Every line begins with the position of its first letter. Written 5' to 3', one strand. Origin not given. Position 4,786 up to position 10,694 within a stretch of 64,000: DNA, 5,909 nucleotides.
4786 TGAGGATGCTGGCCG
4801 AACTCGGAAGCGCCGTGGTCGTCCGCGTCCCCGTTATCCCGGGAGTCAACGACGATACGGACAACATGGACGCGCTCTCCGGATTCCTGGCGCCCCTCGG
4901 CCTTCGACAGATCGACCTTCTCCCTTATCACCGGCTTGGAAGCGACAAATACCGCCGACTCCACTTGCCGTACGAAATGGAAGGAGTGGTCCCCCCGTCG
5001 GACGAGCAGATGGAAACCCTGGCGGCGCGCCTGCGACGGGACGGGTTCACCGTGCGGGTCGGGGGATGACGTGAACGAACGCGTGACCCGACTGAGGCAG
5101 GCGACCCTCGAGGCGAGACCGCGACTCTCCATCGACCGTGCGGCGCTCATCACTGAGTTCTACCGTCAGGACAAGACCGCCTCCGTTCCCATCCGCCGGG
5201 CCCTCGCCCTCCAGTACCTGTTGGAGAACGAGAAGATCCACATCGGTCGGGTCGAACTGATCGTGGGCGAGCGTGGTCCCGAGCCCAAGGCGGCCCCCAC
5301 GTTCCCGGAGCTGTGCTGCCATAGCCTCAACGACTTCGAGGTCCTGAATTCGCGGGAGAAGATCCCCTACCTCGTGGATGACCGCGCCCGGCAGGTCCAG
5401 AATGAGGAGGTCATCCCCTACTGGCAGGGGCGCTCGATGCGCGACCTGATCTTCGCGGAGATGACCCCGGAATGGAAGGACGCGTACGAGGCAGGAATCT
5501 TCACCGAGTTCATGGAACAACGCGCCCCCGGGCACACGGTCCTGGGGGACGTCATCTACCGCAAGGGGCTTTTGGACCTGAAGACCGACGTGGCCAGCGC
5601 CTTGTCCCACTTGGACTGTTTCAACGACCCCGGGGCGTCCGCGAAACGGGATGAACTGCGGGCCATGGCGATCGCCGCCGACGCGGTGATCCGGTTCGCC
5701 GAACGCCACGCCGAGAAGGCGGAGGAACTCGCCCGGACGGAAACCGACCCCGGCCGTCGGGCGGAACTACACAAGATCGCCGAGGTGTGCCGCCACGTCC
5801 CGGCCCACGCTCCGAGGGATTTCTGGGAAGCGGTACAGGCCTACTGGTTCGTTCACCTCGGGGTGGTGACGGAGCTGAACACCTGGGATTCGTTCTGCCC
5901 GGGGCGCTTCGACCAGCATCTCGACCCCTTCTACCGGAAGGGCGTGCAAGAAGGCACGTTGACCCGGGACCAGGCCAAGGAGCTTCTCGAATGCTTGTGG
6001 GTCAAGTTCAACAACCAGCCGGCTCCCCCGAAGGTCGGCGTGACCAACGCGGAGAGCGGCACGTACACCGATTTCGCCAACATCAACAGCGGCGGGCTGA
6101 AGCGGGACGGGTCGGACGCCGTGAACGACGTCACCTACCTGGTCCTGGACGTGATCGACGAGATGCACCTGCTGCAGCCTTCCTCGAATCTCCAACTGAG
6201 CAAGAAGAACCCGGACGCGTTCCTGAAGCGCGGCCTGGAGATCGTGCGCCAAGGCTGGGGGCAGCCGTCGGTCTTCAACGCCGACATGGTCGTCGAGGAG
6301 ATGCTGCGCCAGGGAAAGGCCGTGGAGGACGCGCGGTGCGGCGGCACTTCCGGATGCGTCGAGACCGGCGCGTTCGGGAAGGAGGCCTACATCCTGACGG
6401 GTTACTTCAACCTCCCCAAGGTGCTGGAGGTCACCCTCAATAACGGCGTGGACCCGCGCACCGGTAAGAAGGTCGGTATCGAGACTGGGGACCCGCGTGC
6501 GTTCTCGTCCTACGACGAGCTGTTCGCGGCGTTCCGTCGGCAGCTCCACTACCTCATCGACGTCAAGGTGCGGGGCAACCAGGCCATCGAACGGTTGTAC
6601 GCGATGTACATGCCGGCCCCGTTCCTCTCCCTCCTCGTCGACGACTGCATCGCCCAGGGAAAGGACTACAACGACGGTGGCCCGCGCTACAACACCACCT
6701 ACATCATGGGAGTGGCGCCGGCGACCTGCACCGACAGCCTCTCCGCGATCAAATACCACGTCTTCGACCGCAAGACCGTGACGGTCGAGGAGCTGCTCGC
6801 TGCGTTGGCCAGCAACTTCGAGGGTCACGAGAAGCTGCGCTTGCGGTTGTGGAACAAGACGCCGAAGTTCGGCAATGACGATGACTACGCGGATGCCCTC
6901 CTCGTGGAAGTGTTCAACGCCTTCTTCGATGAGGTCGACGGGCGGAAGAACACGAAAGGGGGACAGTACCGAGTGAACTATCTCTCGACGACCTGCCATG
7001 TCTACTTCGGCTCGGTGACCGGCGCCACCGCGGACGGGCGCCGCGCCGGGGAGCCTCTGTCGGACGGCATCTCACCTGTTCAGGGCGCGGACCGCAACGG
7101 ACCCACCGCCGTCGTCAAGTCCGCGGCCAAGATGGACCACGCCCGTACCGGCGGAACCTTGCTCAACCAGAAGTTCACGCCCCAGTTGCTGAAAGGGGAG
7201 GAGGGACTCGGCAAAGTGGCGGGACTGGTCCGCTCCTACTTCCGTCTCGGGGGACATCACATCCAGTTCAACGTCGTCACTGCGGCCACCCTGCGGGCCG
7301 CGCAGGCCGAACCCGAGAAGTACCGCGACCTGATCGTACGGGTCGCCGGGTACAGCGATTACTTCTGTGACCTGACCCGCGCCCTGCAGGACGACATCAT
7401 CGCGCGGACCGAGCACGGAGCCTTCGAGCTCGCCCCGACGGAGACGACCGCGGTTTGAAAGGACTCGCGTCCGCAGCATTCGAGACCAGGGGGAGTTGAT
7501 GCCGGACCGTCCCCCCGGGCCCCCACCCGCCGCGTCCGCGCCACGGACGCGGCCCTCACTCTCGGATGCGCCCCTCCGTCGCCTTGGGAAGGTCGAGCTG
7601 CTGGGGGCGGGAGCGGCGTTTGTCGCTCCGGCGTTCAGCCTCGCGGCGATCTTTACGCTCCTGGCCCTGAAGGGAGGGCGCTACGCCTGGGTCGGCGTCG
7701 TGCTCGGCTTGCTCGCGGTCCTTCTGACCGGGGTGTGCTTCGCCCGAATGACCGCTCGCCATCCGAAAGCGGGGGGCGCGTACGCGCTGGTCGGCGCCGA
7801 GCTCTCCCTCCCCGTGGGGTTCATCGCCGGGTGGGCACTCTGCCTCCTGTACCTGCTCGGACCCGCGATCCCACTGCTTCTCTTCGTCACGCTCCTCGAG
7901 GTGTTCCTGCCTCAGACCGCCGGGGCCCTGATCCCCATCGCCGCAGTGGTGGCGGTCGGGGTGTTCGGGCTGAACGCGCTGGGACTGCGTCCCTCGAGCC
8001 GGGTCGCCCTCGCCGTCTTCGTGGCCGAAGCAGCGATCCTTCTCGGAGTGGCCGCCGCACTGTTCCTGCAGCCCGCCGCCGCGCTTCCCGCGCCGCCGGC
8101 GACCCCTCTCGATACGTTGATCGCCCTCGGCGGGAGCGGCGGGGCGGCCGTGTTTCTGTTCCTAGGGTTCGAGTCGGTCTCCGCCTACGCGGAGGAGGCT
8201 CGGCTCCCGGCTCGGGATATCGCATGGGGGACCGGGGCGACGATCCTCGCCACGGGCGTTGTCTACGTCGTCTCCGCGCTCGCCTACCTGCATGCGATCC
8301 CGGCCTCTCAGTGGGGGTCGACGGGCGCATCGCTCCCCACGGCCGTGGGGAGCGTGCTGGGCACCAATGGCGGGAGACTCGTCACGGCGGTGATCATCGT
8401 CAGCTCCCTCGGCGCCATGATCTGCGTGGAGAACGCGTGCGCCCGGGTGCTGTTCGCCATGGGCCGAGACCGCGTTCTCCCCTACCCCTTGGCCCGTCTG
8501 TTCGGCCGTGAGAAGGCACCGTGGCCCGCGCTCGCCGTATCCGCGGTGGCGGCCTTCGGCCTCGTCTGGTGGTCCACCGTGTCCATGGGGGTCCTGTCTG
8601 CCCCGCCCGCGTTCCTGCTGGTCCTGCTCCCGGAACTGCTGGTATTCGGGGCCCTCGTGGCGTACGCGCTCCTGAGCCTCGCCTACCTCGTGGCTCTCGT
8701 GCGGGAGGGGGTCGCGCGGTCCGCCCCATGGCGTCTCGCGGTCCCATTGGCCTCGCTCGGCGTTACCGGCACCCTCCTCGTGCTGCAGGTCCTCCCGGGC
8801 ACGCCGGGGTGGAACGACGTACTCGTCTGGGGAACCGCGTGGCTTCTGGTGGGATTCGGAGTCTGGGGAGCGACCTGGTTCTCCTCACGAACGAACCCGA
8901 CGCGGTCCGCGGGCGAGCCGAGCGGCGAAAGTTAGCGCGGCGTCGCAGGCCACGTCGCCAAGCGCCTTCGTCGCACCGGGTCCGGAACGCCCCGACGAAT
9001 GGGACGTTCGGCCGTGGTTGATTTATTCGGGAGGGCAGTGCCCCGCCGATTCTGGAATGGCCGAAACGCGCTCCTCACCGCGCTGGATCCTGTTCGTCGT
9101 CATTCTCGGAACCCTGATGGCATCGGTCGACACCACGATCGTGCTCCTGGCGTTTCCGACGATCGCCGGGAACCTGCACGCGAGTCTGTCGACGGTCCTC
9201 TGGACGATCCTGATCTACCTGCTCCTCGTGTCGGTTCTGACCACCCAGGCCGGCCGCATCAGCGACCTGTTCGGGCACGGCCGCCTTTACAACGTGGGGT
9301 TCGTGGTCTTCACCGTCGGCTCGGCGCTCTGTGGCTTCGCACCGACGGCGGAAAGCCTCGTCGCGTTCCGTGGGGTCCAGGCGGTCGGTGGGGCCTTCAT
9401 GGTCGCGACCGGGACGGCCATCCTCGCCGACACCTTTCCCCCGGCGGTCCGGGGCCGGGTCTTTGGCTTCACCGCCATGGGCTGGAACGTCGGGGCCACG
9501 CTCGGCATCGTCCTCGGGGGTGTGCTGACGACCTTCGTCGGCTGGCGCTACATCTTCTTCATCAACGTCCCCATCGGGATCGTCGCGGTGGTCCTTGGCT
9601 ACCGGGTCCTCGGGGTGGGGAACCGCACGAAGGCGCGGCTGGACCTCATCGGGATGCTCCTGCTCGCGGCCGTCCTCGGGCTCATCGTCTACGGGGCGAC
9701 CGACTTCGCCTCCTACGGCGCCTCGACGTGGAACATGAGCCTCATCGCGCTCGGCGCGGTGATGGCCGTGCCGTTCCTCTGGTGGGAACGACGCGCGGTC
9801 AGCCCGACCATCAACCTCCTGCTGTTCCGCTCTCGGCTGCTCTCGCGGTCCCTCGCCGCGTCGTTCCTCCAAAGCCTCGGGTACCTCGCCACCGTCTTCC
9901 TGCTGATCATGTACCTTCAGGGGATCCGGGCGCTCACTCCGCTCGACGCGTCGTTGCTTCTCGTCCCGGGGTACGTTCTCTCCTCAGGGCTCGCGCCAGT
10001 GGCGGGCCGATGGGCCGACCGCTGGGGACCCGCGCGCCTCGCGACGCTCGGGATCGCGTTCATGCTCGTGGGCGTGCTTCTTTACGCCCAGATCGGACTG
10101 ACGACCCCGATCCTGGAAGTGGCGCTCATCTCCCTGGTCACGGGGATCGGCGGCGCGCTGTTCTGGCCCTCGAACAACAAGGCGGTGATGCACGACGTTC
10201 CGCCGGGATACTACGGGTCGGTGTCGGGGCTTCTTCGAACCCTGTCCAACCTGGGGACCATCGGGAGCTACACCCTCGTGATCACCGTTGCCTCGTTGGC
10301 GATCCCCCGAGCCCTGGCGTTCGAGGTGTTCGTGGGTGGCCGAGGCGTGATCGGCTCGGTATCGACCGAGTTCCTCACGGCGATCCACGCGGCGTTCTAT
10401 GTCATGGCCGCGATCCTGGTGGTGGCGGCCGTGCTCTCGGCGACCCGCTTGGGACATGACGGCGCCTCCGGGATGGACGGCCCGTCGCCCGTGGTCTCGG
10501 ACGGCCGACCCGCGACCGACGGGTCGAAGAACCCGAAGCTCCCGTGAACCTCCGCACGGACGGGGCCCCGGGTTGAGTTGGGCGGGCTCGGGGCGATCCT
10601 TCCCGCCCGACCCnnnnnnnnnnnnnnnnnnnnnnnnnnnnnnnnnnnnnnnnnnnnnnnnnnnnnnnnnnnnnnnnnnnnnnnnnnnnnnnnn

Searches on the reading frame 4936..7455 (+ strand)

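Call 40: search_protein_families(library=ncbifam, proteins=[window:4936-7455:+], max_evalue=0.00001)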
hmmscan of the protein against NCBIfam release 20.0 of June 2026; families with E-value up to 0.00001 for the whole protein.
window:4936-7455:+ (840 aa): 12 families
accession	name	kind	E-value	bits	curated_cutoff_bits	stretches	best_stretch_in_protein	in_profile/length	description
NF043068.1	glycl_HYPD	equivalog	0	1305.5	1100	1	47-827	1-782/784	trans-4-hydroxy-L-proline dehydratase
TIGR01774.1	PFL2-3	subfamily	9.1e-209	695.5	678.2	1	47-827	3-784/786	formate C-acetyltransferase/glycerol dehydratase family glycyl radical enzyme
NF048011.1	SfplDhtHpsGDes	equivalog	7e-170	567.1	1000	1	47-828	23-820/821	(2S)-3-sulfopropanediol dehydratase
NF048009.1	SfplDhtHpfGKleb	equivalog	9.7e-158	526.7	1000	1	48-826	26-821/824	(2S)-3-sulfopropanediol dehydratase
NF007437.0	PRK09983.1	equivalog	3.9e-157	524.6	1109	1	47-827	2-763/765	formate C-acetyltransferase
TIGR04394.1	choline_CutC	equivalog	4e-156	521.7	1050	1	47-825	2-784/789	choline trimethylamine-lyase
NF033718.1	indole_decarb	equivalog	3.2e-132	442.5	1100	2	157-629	166-645/868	indoleacetate decarboxylase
NF033715.1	glycyl_HPDL_Lrg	equivalog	1.5e-113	380.4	1150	2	242-628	273-678/901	4-hydroxyphenylacetate decarboxylase large subunit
TIGR01255.1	pyr_form_ly_1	equivalog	6e-40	137.4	994.2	1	297-827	237-741/744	formate C-acetyltransferase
NF038360.1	rad_fix_GrcA3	exception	8e-18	64.3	158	1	762-829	10-77/78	autonomous glycyl radical cofactor GrcA3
NF008341.1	PRK11127.1-1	equivalog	6.6e-12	45.3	145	1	772-827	22-77/80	autonomous glycyl radical cofactor GrcA2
TIGR04365.1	spare_glycyl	equivalog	2.5e-10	40.7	170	1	772-825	68-121/126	autonomous glycyl radical cofactor GrcA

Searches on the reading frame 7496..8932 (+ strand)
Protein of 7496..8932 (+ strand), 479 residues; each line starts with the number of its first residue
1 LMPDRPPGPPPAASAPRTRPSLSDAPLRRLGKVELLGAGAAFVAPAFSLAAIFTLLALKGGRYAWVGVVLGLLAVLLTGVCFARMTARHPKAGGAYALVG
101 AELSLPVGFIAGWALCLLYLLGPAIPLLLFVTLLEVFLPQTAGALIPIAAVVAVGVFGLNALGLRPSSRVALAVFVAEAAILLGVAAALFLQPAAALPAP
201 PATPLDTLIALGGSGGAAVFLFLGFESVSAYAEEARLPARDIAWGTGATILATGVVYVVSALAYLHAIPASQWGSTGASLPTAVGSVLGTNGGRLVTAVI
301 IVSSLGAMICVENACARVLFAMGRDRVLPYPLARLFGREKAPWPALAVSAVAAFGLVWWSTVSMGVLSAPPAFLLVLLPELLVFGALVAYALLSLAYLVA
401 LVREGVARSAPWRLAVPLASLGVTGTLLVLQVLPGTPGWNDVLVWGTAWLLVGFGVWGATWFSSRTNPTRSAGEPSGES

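Call 40: search_protein_families(library=ncbifam, proteins=[window:7496-8932:+], max_evalue=0.00001)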
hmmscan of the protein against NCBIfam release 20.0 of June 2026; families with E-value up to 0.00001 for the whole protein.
window:7496-8932:+ (479 aa): 7 families
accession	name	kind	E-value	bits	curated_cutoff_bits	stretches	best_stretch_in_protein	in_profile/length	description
TIGR00909.1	2A0306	subfamily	1.8e-21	76.6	556.8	1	64-454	38-423/429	amino acid transporter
NF053761.1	BrChAATpBcaP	equivalog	6.3e-17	61.7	690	1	33-452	29-447/460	branched-chain amino acid transporter BcaP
TIGR00908.1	2A0305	equivalog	1.6e-14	53.6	381.75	1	65-415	39-384/442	ethanolamine permease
TIGR00906.1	2A0303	subfamily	2.3e-14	52.7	681.7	2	217-400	255-426/602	cationic amino acid transport permease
NF008245.0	PRK11021.1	equivalog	7.2e-13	48.3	284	1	35-354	21-326/419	L-methionine/branched-chain amino acid transporter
TIGR03428.1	ureacarb_perm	hypoth_equivalog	2.5e-07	29.9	740.45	1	28-413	13-405/475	permease, urea carboxylase system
TIGR00911.1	2A0308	subfamily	2.4e-06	26.3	701.8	1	218-349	248-378/505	L-type amino acid transporter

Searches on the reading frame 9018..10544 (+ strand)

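Call 40: search_protein_families(library=ncbifam, proteins=[window:9018-10544:+], max_evalue=0.00001)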
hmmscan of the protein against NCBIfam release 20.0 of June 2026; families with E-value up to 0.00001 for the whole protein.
window:9018-10544:+ (509 aa): 37 families (the best 25 are shown)
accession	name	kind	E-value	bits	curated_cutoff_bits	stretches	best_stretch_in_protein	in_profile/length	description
TIGR00711.1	efflux_EmrB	subfamily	5.2e-64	216.8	230.2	1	25-416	4-400/485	DHA2 family efflux MFS transporter permease subunit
NF007799.0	PRK10504.1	subfamily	3.4e-40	138.3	426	1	14-473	1-449/471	multidrug transporter subunit MdtD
NF033896.2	MFS_LfrA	equivalog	2.6e-38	131.9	825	1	17-421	14-421/504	efflux MFS transporter LfrA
NF000025.1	MFS_efflux_tcmA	exception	2.9e-38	131.9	999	1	15-408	18-414/538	tetracenomycin C efflux MFS transporter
NF011571.1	PRK14995.1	subfamily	1.1e-35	123.4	701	1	22-409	4-394/493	SmvA family efflux MFS transporter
NF000095.1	tet_MFS_OtrB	exception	3.5e-35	121.6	999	1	28-400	31-412/563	oxytetracycline resistance efflux MFS transporter OtrB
NF000031.1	MFS_efflux_LmrA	exception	2.7e-33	115.4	850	1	17-422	24-434/484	lincomycin efflux MFS transporter Lmr(A)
NF000218.1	FexA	exception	2.8e-31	108.7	900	1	15-390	13-395/475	chloramphenicol/florfenicol efflux MFS transporter FexA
NF000391.1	EmrB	exception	1e-30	106.9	925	1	23-402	11-395/501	multidrug efflux MFS transporter permease subunit EmrB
NF012169.0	qepA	equivalog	2.9e-30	105.4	1075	1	22-479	19-475/511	fluoroquinolone efflux MFS transporter QepA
NF000009.1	tet_MFS_Tcr3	exception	3.7e-28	98.3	1000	1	27-417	35-435/512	tetracycline efflux MFS transporter Tcr3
NF040895.2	MFS_effux_SdrM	equivalog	5.8e-28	98.2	550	1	24-419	7-399/441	multidrug efflux MFS transporter SdrM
NF000060.1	MFS_efflux_LmrB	exception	3.6e-27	95.3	800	1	24-423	18-422/479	lincomycin efflux MFS transporter Lmr(B)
NF040856.1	FexB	exception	8.4e-27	94.1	950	1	25-438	14-433/469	chloramphenicol/florfenicol efflux MFS transporter FexB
NF000089.1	qac_MFS_AB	exception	1.3e-25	90.1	900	1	19-449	14-448/514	QacA/B family quaternary ammonium compound efflux MFS transporter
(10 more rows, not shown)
